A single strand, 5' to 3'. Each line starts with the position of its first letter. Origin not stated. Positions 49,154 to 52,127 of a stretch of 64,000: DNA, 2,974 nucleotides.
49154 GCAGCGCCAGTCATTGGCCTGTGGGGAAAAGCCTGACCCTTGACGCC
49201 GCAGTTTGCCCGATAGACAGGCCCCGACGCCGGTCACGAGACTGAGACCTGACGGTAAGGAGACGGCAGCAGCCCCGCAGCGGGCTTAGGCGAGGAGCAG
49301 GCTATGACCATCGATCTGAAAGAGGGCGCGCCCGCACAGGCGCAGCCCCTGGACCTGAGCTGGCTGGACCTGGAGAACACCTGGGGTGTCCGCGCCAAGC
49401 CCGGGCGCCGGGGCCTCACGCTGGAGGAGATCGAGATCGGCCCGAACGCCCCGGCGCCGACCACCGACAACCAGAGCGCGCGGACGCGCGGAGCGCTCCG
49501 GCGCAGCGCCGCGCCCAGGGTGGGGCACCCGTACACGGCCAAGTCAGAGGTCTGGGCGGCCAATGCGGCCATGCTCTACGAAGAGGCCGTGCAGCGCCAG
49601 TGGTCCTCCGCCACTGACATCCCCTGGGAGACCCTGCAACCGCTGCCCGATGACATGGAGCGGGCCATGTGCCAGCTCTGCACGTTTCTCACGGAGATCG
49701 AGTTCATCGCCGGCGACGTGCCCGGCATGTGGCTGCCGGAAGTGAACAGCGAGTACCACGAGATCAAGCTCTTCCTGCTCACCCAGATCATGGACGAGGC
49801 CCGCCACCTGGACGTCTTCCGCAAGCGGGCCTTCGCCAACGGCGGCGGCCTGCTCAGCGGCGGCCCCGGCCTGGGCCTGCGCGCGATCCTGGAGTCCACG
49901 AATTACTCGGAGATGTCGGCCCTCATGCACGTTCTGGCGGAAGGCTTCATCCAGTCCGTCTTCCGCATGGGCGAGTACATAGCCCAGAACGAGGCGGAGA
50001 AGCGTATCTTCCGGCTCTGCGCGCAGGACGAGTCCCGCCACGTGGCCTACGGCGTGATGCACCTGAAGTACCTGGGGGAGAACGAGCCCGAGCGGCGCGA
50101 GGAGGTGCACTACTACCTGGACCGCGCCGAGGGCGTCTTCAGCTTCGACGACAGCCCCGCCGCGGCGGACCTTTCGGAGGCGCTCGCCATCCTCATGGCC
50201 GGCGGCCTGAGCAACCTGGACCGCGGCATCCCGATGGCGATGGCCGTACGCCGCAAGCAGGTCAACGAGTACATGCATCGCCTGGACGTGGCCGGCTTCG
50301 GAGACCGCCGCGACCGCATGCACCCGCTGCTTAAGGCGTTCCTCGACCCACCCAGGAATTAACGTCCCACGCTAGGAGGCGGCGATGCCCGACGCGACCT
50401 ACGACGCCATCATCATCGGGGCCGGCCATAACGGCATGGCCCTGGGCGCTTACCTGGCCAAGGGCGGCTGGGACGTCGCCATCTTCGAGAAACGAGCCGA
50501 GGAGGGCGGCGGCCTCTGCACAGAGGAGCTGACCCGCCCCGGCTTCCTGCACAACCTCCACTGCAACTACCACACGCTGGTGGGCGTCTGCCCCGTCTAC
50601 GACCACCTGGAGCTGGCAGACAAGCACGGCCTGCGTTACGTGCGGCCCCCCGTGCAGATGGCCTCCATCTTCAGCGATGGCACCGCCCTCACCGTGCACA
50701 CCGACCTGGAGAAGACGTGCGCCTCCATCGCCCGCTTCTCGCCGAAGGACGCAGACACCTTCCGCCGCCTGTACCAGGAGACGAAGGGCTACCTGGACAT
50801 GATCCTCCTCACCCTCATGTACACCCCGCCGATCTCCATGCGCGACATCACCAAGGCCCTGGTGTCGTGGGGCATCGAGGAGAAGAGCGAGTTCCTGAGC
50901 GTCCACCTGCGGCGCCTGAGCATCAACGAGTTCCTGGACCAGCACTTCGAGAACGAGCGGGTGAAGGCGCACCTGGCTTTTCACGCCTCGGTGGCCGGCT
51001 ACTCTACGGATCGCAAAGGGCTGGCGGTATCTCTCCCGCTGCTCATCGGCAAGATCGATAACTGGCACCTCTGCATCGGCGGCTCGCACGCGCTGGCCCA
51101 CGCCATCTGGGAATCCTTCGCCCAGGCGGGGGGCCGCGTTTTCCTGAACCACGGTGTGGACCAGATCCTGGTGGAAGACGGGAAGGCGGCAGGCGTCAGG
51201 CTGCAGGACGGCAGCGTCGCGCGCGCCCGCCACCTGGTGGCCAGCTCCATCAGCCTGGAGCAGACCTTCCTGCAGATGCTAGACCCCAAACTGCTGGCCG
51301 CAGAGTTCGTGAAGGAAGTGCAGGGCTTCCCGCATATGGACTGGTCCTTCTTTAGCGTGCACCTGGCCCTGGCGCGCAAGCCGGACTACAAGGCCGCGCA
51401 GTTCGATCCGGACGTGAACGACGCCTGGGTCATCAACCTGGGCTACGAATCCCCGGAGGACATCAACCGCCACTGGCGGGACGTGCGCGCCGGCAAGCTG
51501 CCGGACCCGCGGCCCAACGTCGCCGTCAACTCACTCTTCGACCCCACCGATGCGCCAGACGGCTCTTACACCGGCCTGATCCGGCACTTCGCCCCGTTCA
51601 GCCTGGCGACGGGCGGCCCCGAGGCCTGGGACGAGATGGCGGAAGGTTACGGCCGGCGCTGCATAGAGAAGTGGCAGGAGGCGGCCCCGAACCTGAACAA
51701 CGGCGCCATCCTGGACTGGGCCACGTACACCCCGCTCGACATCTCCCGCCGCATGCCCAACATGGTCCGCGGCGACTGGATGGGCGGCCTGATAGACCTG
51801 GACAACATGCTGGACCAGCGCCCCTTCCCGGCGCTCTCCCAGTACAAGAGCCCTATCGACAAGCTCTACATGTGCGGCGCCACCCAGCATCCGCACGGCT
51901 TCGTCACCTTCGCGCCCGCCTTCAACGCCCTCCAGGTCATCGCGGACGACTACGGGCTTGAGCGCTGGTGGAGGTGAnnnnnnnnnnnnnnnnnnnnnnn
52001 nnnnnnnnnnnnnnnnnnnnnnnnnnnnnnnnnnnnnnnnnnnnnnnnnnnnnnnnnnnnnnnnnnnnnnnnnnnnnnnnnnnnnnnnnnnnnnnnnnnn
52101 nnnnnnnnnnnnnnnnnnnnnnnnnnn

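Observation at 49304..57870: Accessory module linked to the Mo-enzymes: diiron protein, two CrtI-like flavoproteins, two SCP2 carriers, a dedicated two-component system and mobB. Candidate anaerobic lipid/isoprenoid hydroxylation-desaturation pathway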

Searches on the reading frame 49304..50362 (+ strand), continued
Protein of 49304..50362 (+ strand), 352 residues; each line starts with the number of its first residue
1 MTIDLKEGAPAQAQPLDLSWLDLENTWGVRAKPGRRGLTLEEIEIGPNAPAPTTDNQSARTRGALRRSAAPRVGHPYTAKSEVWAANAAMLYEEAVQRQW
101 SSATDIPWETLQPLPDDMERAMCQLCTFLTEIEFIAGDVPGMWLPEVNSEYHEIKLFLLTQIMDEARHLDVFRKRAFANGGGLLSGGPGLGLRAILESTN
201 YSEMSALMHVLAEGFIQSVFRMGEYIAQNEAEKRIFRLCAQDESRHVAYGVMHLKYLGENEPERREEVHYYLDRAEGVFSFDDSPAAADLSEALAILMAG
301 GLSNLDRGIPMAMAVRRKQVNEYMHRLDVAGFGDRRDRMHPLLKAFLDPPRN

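Call 75: search_protein_families(library=pfam, proteins=[L063:1846-3081:+, L017:18878-20101:-, L021:4453-6009:+, L084:4481-5332:-, L066:16433-16783:-, L041:1109-1933:-, L013:12386-13519:+, L061:1389-2213:+, L040:3681-4961:-, L058:15207-16853:-], max_evalue=0.00001)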
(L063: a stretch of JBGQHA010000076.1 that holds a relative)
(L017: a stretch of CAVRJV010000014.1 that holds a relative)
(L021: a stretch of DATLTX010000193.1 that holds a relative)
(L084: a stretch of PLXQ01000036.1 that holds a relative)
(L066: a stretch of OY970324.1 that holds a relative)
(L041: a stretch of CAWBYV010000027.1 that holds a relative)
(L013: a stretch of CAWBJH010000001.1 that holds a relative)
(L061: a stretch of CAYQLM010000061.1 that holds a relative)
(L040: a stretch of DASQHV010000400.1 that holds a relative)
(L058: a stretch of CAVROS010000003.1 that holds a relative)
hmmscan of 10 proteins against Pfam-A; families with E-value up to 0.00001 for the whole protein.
L063:1846-3081:+ (412 aa): 5 families
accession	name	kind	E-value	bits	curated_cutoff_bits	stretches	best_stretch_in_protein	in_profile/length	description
PF00441.29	Acyl-CoA_dh_1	-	2.1e-31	109.5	22.4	1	276-408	18-149/150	Acyl-CoA dehydrogenase, C-terminal domain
PF02770.24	Acyl-CoA_dh_M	-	2.6e-15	56.8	33.3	1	139-247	1-97/97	Acyl-CoA dehydrogenase, middle domain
PF08028.16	Acyl-CoA_dh_2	-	7.6e-13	49.4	22.7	1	279-389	6-125/134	Acyl-CoA dehydrogenase, C-terminal domain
PF02771.21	Acyl-CoA_dh_N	-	4.2e-10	40.4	22.9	1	12-118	1-101/113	Acyl-CoA dehydrogenase, N-terminal domain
PF22924.1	ACOX_C_alpha1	-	9.7e-06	25.9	27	0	304-409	47-169/169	Acyl-CoA oxidase, C-alpha1 domain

L017:18878-20101:- (408 aa): 6 families
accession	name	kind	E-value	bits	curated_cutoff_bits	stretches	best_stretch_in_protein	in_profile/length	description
PF22691.2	Thiolase_C_1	-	9e-39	132.9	28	1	276-398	17-138/144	Thiolase C-terminal domain-like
PF00108.29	Thiolase_N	-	2.9e-26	92.8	26.4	1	7-246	1-259/260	Thiolase, N-terminal domain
PF02803.24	Thiolase_C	-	1.3e-10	41.4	27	1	283-375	28-102/123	Thiolase, C-terminal domain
PF00109.32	ketoacyl-synt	-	4.9e-09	36.6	20.8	1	65-133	152-218/252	Beta-ketoacyl synthase, N-terminal domain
PF08545.16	ACP_syn_III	-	7e-07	29.5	24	0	83-121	1-39/80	3-Oxoacyl-[acyl-carrier-protein (ACP)] synthase III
PF02801.28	Ketoacyl-synt_C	-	3.6e-06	27.4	20.8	0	270-308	18-56/119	Beta-ketoacyl synthase, C-terminal domain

L021:4453-6009:+ (519 aa): 2 families
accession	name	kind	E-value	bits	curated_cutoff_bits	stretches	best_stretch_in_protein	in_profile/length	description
PF00501.34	AMP-binding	-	3.5e-63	214.1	29.9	1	13-360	2-378/384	AMP-binding enzyme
PF13193.12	AMP-binding_C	-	2.1e-14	54.6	24.5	1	417-490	1-74/76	AMP-binding enzyme C-terminal domain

L084:4481-5332:- (284 aa): 2 families
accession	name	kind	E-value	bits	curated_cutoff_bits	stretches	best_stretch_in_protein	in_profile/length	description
PF00378.25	ECH_1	-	2.2e-59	201.3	27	1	22-279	2-250/251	Enoyl-CoA hydratase/isomerase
PF16113.10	ECH_2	-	2.6e-30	106.5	27.2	1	27-271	2-239/335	Enoyl-CoA hydratase/isomerase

L066:16433-16783:- (117 aa): 0 families

L041:1109-1933:- (275 aa): 4 families
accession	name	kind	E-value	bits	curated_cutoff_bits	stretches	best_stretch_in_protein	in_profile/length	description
PF13561.12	adh_short_C2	-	1.3e-60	205.4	27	1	12-272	1-235/236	Enoyl-(Acyl carrier protein) reductase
PF00106.31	adh_short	-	1.1e-53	182.1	26.6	1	6-211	1-189/195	short chain dehydrogenase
PF23441.1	SDR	-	4.6e-09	36.5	27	1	76-272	68-255/258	SDR-like rossmann domain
PF08659.16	KR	-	1.9e-07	31.6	22.6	1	9-176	4-154/180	KR domain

L013:12386-13519:+ (378 aa): 3 families
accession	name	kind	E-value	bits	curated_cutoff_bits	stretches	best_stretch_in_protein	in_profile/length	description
PF03060.21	NMO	-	1.3e-44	153.4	28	1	11-359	2-327/331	Nitronate monooxygenase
PF01070.24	FMN_dh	-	9.5e-10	38.5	24.9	1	164-247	226-306/350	FMN-dependent dehydrogenase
PF00478.31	IMPDH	-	1.9e-07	30.9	25.6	0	205-258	198-251/345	IMP dehydrogenase / GMP reductase domain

L061:1389-2213:+ (275 aa): 1 family
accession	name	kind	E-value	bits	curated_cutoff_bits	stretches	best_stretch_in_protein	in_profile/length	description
PF00881.29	Nitroreductase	-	5.3e-17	63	23.5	1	8-192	2-167/167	Nitroreductase family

L040:3681-4961:- (427 aa): 1 family
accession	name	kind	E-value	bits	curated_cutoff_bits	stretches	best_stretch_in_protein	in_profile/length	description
PF07992.20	Pyr_redox_2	-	6.5e-13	49.2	26.1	1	8-121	2-121/291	Pyridine nucleotide-disulphide oxidoreductase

L058:15207-16853:- (549 aa): 1 family
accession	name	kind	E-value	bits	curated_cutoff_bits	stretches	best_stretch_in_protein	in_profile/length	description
PF00171.27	Aldedh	-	9.4e-171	568.8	23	1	96-545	7-461/461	Aldehyde dehydrogenase family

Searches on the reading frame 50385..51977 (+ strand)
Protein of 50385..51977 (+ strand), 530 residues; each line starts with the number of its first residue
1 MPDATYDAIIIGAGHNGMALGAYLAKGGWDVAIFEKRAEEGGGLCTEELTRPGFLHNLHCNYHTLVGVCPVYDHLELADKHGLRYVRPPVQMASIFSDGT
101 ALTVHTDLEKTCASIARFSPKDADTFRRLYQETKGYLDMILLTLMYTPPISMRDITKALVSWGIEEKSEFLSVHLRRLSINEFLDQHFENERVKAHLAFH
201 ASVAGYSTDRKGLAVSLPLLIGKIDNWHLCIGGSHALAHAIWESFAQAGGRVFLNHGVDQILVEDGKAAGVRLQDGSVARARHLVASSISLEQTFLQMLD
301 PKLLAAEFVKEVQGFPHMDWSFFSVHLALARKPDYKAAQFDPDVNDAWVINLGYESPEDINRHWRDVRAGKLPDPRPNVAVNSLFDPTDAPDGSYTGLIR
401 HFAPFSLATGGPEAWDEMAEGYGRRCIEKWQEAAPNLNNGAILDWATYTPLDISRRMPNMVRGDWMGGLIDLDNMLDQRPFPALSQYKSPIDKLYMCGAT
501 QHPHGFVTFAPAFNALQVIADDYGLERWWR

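Call 3: search_protein_families(library=pfam, proteins=[window:50385-51977:+], max_evalue=0.01)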
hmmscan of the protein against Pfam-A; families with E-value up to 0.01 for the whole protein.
window:50385-51977:+ (530 aa): 5 families
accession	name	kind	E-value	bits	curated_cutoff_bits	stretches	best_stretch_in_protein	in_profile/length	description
PF01266.30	DAO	-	6.3e-09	36.3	27.9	1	7-41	1-35/353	FAD dependent oxidoreductase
PF01593.30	Amino_oxidase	-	1.5e-08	34.8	19.8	1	17-313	3-277/443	Flavin containing amine oxidoreductase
PF13450.12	NAD_binding_8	-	4e-07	30.7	21.9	1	10-63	1-52/68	NAD(P)-binding Rossmann-like domain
PF00890.30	FAD_binding_2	-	1.5e-05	24.8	20.4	0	7-42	1-36/414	FAD binding domain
PF01946.23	Thi4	-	0.00013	21.8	26.2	1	5-44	17-57/235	Thi4 family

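Call 6: search_protein_families(library=ncbifam, proteins=[window:50385-51977:+], max_evalue=0.01)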
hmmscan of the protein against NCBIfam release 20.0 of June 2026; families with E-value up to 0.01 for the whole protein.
window:50385-51977:+ (530 aa): 37 families (the best 25 are shown)
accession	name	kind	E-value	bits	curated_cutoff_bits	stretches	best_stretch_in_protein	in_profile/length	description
NF045689.1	BCarotKetCrtO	equivalog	4.9e-67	226.7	1000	1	5-519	3-535/563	beta-carotene ketolase CrtO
TIGR02734.1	crtI_fam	subfamily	3e-29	102.1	238.1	1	8-503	1-470/504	phytoene desaturase family protein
NF045637.1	carotdesatCrtDProt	equivalog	1.1e-16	60.5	580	1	9-287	2-274/485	1-hydroxycarotenoid 3,4-desaturase CrtD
NF058655.1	CrtID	equivalog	2.7e-13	49.6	640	1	9-287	2-271/478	bifunctional phytoene desaturase/3,4-desaturase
NF042421.1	hydcarot_desat_CrtD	equivalog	1e-09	37.4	500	1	7-299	3-286/487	1-hydroxycarotenoid 3,4-desaturase CrtD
TIGR02730.1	carot_isom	equivalog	2.9e-09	36.3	586.9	1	231-329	225-321/493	carotenoid isomerase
TIGR02733.1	desat_CrtD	equivalog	3.6e-09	35.8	549.7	2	8-55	4-49/492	C-3',4' desaturase CrtD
NF005560.0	PRK07233.1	equivalog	1.1e-07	31.1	252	1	9-44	4-39/435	hypothetical protein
NF040477.1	chlor_oxi_RclA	equivalog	1.5e-06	27.1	740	1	5-46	3-44/441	reactive chlorine resistance oxidoreductase RclA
TIGR02032.1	GG-red-SF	subfamily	3.5e-06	26.9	158.8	1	6-51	1-46/297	geranylgeranyl reductase family protein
NF009478.0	PRK12844.1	equivalog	1.2e-05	23.9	789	0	3-43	6-46/559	3-ketosteroid-delta-1-dehydrogenase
TIGR03467.1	HpnE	equivalog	1.3e-05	24.7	283.05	1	9-42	2-35/430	hydroxysqualene dehydroxylase HpnE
TIGR00292.1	TIGR00292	equivalog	2.6e-05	23.6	148.3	1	5-44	21-60/254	sulfide-dependent adenosine diphosphate thiazole synthase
NF005788.0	PRK07608.1-3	equivalog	3.4e-05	22.8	478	0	230-286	104-160/388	UbiH/UbiF family hydroxylase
NF005545.0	PRK07208.1-1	equivalog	0.00013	20.4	451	0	6-45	8-47/504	hypothetical protein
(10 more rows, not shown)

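Call 65: search_protein_families(library=ncbifam, proteins=[L031:13623-16394:+, L053:11052-13736:+, L051:9628-12375:-, L079:14148-16898:+, L068:3943-6783:+], max_evalue=1e-100)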
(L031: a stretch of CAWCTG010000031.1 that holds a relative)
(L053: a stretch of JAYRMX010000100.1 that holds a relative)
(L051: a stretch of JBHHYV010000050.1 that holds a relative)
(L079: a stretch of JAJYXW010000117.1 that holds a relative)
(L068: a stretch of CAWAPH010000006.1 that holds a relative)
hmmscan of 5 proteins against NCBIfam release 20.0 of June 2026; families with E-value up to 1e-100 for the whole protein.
L031:13623-16394:+ (924 aa): 2 families
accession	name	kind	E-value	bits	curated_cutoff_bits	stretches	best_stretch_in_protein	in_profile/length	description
TIGR03479.1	DMSO_red_II_alp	subfamily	4.9e-229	762.8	984.75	1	1-922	52-912/913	molybdopterin-dependent oxidoreductase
NF042978.1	EthbenzDh_ebdA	equivalog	8.7e-177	589.7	2000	1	1-919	72-971/977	ethylbenzene dehydrogenase subunit alpha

L053:11052-13736:+ (895 aa): 2 families
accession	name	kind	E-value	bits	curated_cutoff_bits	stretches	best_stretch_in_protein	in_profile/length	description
TIGR03479.1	DMSO_red_II_alp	subfamily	5.4e-268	891.8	984.75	1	2-895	41-894/913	molybdopterin-dependent oxidoreductase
NF042978.1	EthbenzDh_ebdA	equivalog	1.6e-183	612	2000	1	1-895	60-955/977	ethylbenzene dehydrogenase subunit alpha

L051:9628-12375:- (916 aa): 2 families
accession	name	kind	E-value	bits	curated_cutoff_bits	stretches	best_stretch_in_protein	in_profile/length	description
TIGR03479.1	DMSO_red_II_alp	subfamily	8.3e-247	821.6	984.75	1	3-914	43-913/913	molybdopterin-dependent oxidoreductase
NF042978.1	EthbenzDh_ebdA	equivalog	4e-209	696.8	2000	1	3-915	63-976/977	ethylbenzene dehydrogenase subunit alpha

L079:14148-16898:+ (917 aa): 2 families
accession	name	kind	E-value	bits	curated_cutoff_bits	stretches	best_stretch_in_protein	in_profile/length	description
TIGR03479.1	DMSO_red_II_alp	subfamily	5.8e-239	795.7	984.75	1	14-915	46-913/913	molybdopterin-dependent oxidoreductase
NF042978.1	EthbenzDh_ebdA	equivalog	3.9e-201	670.3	2000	1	9-915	61-975/977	ethylbenzene dehydrogenase subunit alpha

L068:3943-6783:+ (947 aa): 2 families
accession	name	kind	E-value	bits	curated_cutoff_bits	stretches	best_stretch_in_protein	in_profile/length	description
TIGR03479.1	DMSO_red_II_alp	subfamily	2.2e-239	797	984.75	1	3-946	1-893/913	molybdopterin-dependent oxidoreductase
NF042978.1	EthbenzDh_ebdA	equivalog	3.5e-137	458.6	2000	1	3-942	21-950/977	ethylbenzene dehydrogenase subunit alpha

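Call 75: search_protein_families(library=pfam, proteins=[L063:1846-3081:+, L017:18878-20101:-, L021:4453-6009:+, L084:4481-5332:-, L066:16433-16783:-, L041:1109-1933:-, L013:12386-13519:+, L061:1389-2213:+, L040:3681-4961:-, L058:15207-16853:-], max_evalue=0.00001)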
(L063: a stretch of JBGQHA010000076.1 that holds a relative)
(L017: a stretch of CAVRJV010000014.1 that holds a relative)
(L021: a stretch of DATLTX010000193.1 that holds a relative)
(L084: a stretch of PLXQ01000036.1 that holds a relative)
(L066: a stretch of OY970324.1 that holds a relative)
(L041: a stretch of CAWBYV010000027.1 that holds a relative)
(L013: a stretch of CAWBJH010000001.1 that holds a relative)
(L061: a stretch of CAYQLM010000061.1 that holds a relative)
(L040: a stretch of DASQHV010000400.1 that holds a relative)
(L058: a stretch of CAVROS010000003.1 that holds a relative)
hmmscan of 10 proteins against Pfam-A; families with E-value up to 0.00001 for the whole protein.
L063:1846-3081:+ (412 aa): 5 families
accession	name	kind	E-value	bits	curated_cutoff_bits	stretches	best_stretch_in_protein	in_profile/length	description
PF00441.29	Acyl-CoA_dh_1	-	2.1e-31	109.5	22.4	1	276-408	18-149/150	Acyl-CoA dehydrogenase, C-terminal domain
PF02770.24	Acyl-CoA_dh_M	-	2.6e-15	56.8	33.3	1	139-247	1-97/97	Acyl-CoA dehydrogenase, middle domain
PF08028.16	Acyl-CoA_dh_2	-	7.6e-13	49.4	22.7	1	279-389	6-125/134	Acyl-CoA dehydrogenase, C-terminal domain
PF02771.21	Acyl-CoA_dh_N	-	4.2e-10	40.4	22.9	1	12-118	1-101/113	Acyl-CoA dehydrogenase, N-terminal domain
PF22924.1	ACOX_C_alpha1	-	9.7e-06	25.9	27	0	304-409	47-169/169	Acyl-CoA oxidase, C-alpha1 domain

L017:18878-20101:- (408 aa): 6 families
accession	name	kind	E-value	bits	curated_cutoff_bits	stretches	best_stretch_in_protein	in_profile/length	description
PF22691.2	Thiolase_C_1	-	9e-39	132.9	28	1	276-398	17-138/144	Thiolase C-terminal domain-like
PF00108.29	Thiolase_N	-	2.9e-26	92.8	26.4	1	7-246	1-259/260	Thiolase, N-terminal domain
PF02803.24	Thiolase_C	-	1.3e-10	41.4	27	1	283-375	28-102/123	Thiolase, C-terminal domain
PF00109.32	ketoacyl-synt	-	4.9e-09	36.6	20.8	1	65-133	152-218/252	Beta-ketoacyl synthase, N-terminal domain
PF08545.16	ACP_syn_III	-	7e-07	29.5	24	0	83-121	1-39/80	3-Oxoacyl-[acyl-carrier-protein (ACP)] synthase III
PF02801.28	Ketoacyl-synt_C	-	3.6e-06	27.4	20.8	0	270-308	18-56/119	Beta-ketoacyl synthase, C-terminal domain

L021:4453-6009:+ (519 aa): 2 families
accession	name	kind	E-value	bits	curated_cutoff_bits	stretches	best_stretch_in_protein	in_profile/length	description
PF00501.34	AMP-binding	-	3.5e-63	214.1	29.9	1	13-360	2-378/384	AMP-binding enzyme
PF13193.12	AMP-binding_C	-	2.1e-14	54.6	24.5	1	417-490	1-74/76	AMP-binding enzyme C-terminal domain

L084:4481-5332:- (284 aa): 2 families
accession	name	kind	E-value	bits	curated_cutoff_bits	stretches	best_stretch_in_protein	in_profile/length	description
PF00378.25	ECH_1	-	2.2e-59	201.3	27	1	22-279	2-250/251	Enoyl-CoA hydratase/isomerase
PF16113.10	ECH_2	-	2.6e-30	106.5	27.2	1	27-271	2-239/335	Enoyl-CoA hydratase/isomerase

L066:16433-16783:- (117 aa): 0 families

L041:1109-1933:- (275 aa): 4 families
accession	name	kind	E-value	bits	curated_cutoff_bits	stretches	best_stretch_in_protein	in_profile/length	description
PF13561.12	adh_short_C2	-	1.3e-60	205.4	27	1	12-272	1-235/236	Enoyl-(Acyl carrier protein) reductase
PF00106.31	adh_short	-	1.1e-53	182.1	26.6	1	6-211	1-189/195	short chain dehydrogenase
PF23441.1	SDR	-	4.6e-09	36.5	27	1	76-272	68-255/258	SDR-like rossmann domain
PF08659.16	KR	-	1.9e-07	31.6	22.6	1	9-176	4-154/180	KR domain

L013:12386-13519:+ (378 aa): 3 families
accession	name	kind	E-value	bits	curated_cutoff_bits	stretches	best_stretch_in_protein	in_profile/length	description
PF03060.21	NMO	-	1.3e-44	153.4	28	1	11-359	2-327/331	Nitronate monooxygenase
PF01070.24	FMN_dh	-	9.5e-10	38.5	24.9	1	164-247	226-306/350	FMN-dependent dehydrogenase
PF00478.31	IMPDH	-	1.9e-07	30.9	25.6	0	205-258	198-251/345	IMP dehydrogenase / GMP reductase domain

L061:1389-2213:+ (275 aa): 1 family
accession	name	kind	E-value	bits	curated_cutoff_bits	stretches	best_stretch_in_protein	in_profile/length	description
PF00881.29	Nitroreductase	-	5.3e-17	63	23.5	1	8-192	2-167/167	Nitroreductase family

L040:3681-4961:- (427 aa): 1 family
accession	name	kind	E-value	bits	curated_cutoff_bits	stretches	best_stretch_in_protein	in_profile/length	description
PF07992.20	Pyr_redox_2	-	6.5e-13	49.2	26.1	1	8-121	2-121/291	Pyridine nucleotide-disulphide oxidoreductase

L058:15207-16853:- (549 aa): 1 family
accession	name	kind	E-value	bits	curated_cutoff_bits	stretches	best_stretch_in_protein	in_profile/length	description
PF00171.27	Aldedh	-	9.4e-171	568.8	23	1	96-545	7-461/461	Aldehyde dehydrogenase family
